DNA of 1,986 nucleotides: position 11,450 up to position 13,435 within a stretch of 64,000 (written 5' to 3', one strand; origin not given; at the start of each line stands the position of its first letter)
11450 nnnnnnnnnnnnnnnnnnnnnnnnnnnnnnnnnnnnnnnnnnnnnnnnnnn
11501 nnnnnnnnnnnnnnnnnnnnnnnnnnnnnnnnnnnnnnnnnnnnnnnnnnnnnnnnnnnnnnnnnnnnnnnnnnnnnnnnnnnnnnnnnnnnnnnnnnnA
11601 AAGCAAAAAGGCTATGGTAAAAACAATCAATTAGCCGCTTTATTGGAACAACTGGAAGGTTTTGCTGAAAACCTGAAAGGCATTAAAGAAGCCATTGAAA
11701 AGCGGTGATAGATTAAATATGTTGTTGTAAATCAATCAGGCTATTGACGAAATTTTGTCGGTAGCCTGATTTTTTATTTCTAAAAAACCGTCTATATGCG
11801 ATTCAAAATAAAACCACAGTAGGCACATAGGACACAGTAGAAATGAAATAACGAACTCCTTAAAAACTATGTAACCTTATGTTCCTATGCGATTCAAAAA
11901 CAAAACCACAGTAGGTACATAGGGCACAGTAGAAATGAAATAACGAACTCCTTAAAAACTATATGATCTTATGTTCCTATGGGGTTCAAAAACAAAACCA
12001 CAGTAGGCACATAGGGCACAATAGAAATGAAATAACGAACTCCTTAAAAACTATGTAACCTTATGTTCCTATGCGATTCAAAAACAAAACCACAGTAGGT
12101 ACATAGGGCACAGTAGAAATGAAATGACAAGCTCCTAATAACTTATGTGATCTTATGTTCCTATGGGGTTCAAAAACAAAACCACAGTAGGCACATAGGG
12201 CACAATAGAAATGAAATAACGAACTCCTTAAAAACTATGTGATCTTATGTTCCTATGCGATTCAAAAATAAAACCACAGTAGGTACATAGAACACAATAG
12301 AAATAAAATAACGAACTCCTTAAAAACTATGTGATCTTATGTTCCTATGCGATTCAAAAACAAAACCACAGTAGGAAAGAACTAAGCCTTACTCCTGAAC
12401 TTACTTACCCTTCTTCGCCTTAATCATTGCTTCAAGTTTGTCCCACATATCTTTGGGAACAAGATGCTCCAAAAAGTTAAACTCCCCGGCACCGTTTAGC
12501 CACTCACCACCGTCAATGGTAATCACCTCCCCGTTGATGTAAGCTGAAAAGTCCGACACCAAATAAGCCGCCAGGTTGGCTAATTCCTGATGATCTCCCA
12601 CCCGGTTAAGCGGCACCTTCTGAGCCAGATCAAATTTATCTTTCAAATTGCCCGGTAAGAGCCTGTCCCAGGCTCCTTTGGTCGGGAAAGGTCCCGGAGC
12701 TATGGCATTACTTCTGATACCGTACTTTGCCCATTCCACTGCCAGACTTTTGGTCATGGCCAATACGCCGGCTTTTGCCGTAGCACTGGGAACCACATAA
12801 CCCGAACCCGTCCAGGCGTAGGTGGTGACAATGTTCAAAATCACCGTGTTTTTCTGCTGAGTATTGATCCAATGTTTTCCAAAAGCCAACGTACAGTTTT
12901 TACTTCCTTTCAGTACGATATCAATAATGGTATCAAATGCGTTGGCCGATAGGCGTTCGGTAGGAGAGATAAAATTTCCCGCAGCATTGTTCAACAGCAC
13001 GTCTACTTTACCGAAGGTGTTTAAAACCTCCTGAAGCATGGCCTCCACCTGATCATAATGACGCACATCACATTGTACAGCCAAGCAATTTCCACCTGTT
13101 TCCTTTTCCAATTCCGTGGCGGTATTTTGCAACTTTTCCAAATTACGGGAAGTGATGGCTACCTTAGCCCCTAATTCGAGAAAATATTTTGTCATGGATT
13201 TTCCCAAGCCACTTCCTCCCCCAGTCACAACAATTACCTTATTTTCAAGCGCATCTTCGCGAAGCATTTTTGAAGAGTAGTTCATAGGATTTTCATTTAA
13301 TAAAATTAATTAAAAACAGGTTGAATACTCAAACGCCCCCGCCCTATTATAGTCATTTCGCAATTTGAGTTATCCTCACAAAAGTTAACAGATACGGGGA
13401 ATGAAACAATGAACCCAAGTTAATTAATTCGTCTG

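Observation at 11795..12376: Array of a 92-bp tandem repeat (6.3 copies) with strictly alternating A/B unit subtypes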

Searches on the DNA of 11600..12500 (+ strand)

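Call 5: search_rna_families(source=window, start=11600, end=12500, threshold=evalue, max_evalue=10)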
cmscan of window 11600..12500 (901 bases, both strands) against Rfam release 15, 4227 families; matches with E-value up to 10: 13.
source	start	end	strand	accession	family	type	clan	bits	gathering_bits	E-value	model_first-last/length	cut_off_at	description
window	12269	12357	-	RF00695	MIR398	Gene; miRNA;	-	23.2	55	0.014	1-109/109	no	MIR398 microRNA precursor family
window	11942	12023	+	RF02310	TtnuHACA2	Gene; snRNA; snoRNA; HACA-box;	-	20.7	100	1.7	1-121/121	no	Tetrahymena snoRNA TtnuHACA2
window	12237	12295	-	RF03566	mir-4875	Gene; miRNA;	-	19.1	90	0.76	1-73/73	no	mir-4875 microRNA precursor family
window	12276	12312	+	RF03002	lysM-Prevotella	Cis-reg;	-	17.9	66.6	8.8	1-66/66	no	lysM-Prevotella RNA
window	11739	11820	-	RF02822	Srn266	Gene; sRNA;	-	17.8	63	4.3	1-112/112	no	Streptococcus RNA 266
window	11968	12017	-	RF00178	mir-24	Gene; miRNA;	-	17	50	1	1-69/69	no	mir-24 microRNA precursor family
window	12152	12201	-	RF00178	mir-24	Gene; miRNA;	-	17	50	1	1-69/69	no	mir-24 microRNA precursor family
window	12405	12441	-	RF02929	algC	Cis-reg;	-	16.9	33.8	2.3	1-52/52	no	algC RNA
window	12233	12299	-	RF00650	mir-153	Gene; miRNA;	-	16.3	54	6.3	1-73/73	no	mir-153 microRNA precursor family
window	12282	12367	+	RF01189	sn1502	Gene; snRNA; snoRNA; CD-box;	-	15.6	60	4.9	1-87/87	no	Small nucleolar RNA sn1502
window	12186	12265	-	RF00695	MIR398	Gene; miRNA;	-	15.5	55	2.1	1-109/109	no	MIR398 microRNA precursor family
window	12002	12081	-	RF00695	MIR398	Gene; miRNA;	-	15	55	2.8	1-109/109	no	MIR398 microRNA precursor family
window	11957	12026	-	RF00712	mir-460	Gene; miRNA;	-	12.6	52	10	1-77/77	no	mir-460 microRNA precursor family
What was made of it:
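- On Any Rfam RNA family: The permissive search gave only sub-threshold miRNA and snoRNA chance matches (call 5).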

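Call 68: search_dna_similar(query=window:11978-12253:+, collection=plasmids, mode=distant, max_evalue=0.001, max_rows=10)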
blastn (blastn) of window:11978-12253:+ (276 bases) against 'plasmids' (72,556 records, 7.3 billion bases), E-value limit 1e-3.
No match.
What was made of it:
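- Tried and rejected: A distant BLAST of three units against the collection gave no match (call 68).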

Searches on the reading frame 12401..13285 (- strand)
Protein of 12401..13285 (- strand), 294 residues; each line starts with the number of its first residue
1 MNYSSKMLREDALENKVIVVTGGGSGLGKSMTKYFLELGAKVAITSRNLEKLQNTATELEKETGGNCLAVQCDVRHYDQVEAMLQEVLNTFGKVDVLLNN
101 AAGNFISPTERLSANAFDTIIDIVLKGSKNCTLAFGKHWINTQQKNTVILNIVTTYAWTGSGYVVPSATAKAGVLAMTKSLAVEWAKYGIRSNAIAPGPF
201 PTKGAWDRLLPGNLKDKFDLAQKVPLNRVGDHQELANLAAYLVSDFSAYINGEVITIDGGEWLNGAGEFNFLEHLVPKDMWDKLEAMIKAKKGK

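Call 14: search_protein_families(library=pfam, proteins=[window:12401-13285:-], max_evalue=0.001)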
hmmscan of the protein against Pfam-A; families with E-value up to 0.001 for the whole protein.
window:12401-13285:- (294 aa): 4 families
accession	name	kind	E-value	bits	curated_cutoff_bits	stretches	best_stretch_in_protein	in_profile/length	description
PF13561.12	adh_short_C2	-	3.1e-48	164.8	27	1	25-260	6-234/236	Enoyl-(Acyl carrier protein) reductase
PF00106.31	adh_short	-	1.5e-43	149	26.6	1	16-204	1-186/195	short chain dehydrogenase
PF08659.16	KR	-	3.7e-10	40.4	22.6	1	18-131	3-119/180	KR domain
PF02719.21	Polysacc_synt_2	-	0.00047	19.9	20.2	1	18-118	1-102/293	Polysaccharide biosynthesis protein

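Call 27: find_encoding_contigs(protein=window:12401-13285:-, flank=6000, max_places=10)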
Protein window:12401-13285:- (294 aa): no gene with exactly this product is on record in the collection.

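Call 29: find_homologous_proteins(query=window:12401-13285:-, max_evalue=1e-60)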
Query window:12401-13285:- (294 aa): 8000 proteins with E <= 1e-60 among 8000 candidates; the best 120 are listed.
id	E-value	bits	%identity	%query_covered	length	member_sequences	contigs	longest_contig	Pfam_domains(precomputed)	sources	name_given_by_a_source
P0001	1.7e-193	659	100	100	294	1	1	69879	PF08659.17,PF13561.13,PF00106.32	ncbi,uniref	ncbi:SDR family oxidoreductase [Rapidithrix thailandica]|uniref:SDR family oxidoreductase n=1 Tax=Ra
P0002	1.9e-169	580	82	100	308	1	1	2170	PF08659.17,PF13561.13,PF00106.32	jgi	jgi:NAD(P)-dependent dehydrogenase (short-subunit alcohol dehydrogenase family)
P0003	1.9e-169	580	87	100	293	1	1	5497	PF08659.17,PF13561.13,PF00106.32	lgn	-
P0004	3.1e-169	580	87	100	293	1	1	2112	PF08659.17,PF13561.13,PF00106.32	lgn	-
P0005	5.6e-169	579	87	100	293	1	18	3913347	PF08659.17,PF13561.13,PF00106.32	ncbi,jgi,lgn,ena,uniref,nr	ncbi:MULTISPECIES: SDR family oxidoreductase [Flavobacterium]|uniref:SDR family oxidoreductase n=1 T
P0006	1.2e-168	578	87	100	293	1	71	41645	PF08659.17,PF13561.13,PF00106.32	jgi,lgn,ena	-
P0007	1.4e-168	578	87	100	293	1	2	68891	PF08659.17,PF13561.13,PF00106.32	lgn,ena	-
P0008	1.6e-168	577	87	100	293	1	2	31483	PF08659.17,PF13561.13,PF00106.32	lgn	-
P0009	2.0e-168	577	87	100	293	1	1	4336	PF08659.17,PF13561.13,PF00106.32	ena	-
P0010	2.0e-168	577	87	100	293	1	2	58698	PF08659.17,PF13561.13,PF00106.32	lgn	-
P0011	3.5e-168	576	87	100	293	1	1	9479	PF08659.17,PF13561.13,PF00106.32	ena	-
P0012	3.6e-168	576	86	100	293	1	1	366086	PF08659.17,PF13561.13,PF00106.32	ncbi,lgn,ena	-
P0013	3.6e-168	576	87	100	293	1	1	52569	PF08659.17,PF13561.13,PF00106.32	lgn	-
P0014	3.7e-168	576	87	100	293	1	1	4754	PF08659.17,PF13561.13,PF00106.32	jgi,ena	-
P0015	4.1e-168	576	87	100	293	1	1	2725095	PF08659.17,PF13561.13,PF00106.32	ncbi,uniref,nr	ncbi:SDR family oxidoreductase [Flavobacterium litorale]|uniref:SDR family oxidoreductase n=1 Tax=Fl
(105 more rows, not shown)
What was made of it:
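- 12401..13285 (-): Downstream flanking gene, convergent with the ATPase gene: an SDR oxidoreductase. It is 100% identical to a Rapidithrix thailandica protein and about 87% identical to Flavobacterium SDRs. Calls 14, 29.
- The SDR gene's best foreign matches are Flavobacterium, at 87% (call 29).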

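Call 55: find_encoding_contigs(protein=P0005, flank=3000, max_places=4)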
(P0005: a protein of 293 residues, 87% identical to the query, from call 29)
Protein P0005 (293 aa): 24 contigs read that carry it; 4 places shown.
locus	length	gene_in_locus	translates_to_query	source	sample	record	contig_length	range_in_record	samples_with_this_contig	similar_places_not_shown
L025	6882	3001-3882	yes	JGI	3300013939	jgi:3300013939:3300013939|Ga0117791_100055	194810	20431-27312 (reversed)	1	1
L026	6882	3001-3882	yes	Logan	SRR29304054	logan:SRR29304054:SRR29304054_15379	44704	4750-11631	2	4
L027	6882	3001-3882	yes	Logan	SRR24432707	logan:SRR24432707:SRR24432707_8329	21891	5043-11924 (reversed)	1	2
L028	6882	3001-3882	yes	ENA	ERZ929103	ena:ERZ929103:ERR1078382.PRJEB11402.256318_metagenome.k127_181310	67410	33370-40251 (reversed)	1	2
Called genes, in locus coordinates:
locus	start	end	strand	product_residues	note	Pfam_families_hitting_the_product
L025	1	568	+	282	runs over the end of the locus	PF11827:DUF3347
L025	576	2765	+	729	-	PF07732:Cu-oxidase_3, PF00394:Cu-oxidase, PF07731:Cu-oxidase_2, PF07732:Cu-oxidase_3 (weak)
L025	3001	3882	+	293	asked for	PF00106:adh_short, PF08659:KR, PF13561:adh_short_C2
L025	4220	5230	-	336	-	-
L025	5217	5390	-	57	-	-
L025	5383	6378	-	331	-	-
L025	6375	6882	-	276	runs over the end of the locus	-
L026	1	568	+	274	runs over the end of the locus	PF11827:DUF3347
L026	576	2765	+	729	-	PF07732:Cu-oxidase_3, PF00394:Cu-oxidase, PF07731:Cu-oxidase_2, PF07732:Cu-oxidase_3 (weak)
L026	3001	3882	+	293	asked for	PF00106:adh_short, PF08659:KR, PF13561:adh_short_C2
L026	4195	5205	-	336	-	-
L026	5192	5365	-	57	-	-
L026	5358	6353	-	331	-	-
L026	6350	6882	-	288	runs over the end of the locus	-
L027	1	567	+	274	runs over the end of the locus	PF11827:DUF3347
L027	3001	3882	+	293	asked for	PF00106:adh_short, PF08659:KR, PF13561:adh_short_C2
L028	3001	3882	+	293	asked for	PF00106:adh_short, PF08659:KR, PF13561:adh_short_C2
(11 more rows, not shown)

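Call 56: find_encoding_contigs(protein=P0001, flank=10000, max_places=4)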
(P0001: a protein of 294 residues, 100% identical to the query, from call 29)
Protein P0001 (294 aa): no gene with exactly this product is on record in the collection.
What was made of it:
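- Tried and rejected: The host genome is not on record, so no further host DNA could be fetched (calls 27, 56).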
